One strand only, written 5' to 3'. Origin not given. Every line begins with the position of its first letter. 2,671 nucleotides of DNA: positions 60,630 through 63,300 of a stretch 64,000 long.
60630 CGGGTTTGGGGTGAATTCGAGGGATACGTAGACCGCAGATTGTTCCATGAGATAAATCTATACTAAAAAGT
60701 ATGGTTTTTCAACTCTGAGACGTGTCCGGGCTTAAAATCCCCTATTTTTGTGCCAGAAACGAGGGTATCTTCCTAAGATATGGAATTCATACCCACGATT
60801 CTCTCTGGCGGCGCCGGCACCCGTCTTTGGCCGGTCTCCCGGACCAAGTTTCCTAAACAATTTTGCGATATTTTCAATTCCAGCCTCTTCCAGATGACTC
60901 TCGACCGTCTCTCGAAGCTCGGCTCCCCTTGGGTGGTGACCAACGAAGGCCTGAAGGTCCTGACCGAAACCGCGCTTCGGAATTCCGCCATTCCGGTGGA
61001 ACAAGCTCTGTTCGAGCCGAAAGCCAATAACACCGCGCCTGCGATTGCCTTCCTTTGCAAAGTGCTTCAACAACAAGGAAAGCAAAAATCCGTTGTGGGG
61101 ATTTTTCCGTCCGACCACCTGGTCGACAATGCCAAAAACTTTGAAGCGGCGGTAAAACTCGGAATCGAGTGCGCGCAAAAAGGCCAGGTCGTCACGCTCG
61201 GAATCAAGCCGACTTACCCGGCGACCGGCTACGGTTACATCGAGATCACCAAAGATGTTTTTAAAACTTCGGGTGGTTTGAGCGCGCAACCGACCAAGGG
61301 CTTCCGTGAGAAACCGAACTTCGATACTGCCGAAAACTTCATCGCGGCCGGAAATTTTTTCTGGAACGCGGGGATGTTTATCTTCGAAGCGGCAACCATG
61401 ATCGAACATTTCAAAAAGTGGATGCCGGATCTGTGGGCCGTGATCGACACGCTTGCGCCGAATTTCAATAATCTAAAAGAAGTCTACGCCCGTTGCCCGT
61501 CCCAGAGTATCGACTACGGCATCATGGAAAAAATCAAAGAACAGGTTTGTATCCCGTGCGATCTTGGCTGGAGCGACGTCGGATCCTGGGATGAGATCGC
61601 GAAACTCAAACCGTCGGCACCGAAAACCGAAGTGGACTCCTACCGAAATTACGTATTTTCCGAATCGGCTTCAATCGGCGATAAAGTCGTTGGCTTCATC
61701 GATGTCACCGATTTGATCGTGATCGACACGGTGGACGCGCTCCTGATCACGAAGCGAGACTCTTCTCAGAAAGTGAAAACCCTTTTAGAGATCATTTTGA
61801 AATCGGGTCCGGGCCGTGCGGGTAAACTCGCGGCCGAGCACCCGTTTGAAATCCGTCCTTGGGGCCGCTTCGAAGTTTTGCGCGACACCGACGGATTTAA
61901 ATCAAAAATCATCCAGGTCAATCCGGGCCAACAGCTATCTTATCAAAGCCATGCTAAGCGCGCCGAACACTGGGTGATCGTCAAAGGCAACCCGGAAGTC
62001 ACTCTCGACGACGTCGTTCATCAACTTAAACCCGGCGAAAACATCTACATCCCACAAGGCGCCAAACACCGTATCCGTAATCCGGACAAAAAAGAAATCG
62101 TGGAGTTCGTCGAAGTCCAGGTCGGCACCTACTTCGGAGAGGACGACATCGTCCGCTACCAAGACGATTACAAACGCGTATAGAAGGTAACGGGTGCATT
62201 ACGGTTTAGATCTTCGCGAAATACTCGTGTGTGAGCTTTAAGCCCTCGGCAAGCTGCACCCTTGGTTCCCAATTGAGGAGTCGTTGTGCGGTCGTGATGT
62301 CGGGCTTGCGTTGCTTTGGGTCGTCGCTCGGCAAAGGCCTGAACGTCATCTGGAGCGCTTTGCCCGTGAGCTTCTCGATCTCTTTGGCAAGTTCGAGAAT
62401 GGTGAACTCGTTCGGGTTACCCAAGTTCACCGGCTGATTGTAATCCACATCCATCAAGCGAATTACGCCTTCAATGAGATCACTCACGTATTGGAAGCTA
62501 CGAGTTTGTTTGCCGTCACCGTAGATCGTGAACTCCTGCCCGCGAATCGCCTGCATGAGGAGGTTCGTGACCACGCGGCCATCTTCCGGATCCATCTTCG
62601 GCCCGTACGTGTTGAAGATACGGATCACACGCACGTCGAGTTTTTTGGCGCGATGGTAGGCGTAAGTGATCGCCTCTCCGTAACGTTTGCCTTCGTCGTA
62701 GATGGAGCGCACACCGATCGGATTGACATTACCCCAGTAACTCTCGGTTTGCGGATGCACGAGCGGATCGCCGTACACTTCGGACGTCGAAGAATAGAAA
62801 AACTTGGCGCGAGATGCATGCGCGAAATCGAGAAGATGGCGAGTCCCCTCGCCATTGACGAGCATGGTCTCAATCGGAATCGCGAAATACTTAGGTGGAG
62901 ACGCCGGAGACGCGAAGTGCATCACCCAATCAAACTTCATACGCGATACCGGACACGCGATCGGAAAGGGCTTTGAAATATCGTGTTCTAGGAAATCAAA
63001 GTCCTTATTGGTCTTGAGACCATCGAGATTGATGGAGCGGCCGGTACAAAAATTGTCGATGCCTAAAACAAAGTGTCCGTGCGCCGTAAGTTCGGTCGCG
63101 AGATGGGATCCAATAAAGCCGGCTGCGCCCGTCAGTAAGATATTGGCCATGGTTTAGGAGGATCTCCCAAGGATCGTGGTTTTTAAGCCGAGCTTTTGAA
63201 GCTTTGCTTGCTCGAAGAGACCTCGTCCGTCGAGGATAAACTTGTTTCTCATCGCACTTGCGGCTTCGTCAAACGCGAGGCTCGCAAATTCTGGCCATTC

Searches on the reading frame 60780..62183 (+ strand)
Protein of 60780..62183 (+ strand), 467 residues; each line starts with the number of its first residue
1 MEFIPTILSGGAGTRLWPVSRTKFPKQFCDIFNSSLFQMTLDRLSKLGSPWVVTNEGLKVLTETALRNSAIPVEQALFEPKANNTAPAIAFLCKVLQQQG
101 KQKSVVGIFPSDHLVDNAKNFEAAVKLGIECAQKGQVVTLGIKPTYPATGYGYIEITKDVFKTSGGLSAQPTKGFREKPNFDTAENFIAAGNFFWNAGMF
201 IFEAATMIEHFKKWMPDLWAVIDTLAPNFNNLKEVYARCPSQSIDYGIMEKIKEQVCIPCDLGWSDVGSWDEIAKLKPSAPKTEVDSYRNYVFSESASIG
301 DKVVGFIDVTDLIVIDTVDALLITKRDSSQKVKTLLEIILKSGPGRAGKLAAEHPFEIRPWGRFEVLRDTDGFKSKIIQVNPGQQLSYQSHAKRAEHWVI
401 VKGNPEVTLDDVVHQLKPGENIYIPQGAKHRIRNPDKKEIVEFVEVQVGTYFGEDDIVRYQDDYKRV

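Call 15: search_protein_families(library=pfam, proteins=[window:60780-62183:+], max_evalue=0.01)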
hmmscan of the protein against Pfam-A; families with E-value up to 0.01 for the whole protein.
window:60780-62183:+ (467 aa): 6 families
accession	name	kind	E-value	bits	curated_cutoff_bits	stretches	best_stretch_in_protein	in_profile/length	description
PF00483.29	NTP_transferase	-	3.3e-41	141.9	21.2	1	5-277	2-239/245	Nucleotidyl transferase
PF01050.24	MannoseP_isomer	-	4.8e-32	111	23.6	1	353-462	8-116/116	Mannose-6-phosphate isomerase C-terminal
PF07883.17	Cupin_2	-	3.9e-12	46.1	27.2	1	378-445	3-68/70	Cupin domain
PF22640.1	ManC_GMP_beta-helix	-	6.1e-08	32.9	27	1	301-337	17-53/55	MannoseP isomerase/GMP-like beta-helix domain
PF00190.28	Cupin_1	-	0.003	17.6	22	1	382-447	42-114/151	Cupin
PF11699.14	CENP-C_C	-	0.0042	17.8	29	1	365-443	4-82/85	Mif2/CENP-C like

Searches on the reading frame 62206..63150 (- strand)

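Call 15: search_protein_families(library=pfam, proteins=[window:62206-63150:-], max_evalue=0.01)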
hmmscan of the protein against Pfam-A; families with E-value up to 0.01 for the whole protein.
window:62206-63150:- (314 aa): 5 families
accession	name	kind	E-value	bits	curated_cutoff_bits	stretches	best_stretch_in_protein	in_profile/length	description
PF16363.11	GDP_Man_Dehyd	-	6.6e-50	170.9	27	1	5-305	1-330/332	GDP-mannose 4,6 dehydratase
PF01370.27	Epimerase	-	1e-47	163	20.9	1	4-243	1-239/240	NAD dependent epimerase/dehydratase family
PF04321.23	RmlD_sub_bind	-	4.5e-10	39.5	27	1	3-276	2-244/287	RmlD substrate binding domain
PF07993.18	NAD_binding_4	-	8.5e-08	32.1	20.1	1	95-197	108-220/258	Male sterility protein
PF01073.25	3Beta_HSD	-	1.1e-05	25.1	22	1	6-225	2-221/280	3-beta hydroxysteroid dehydrogenase/isomerase family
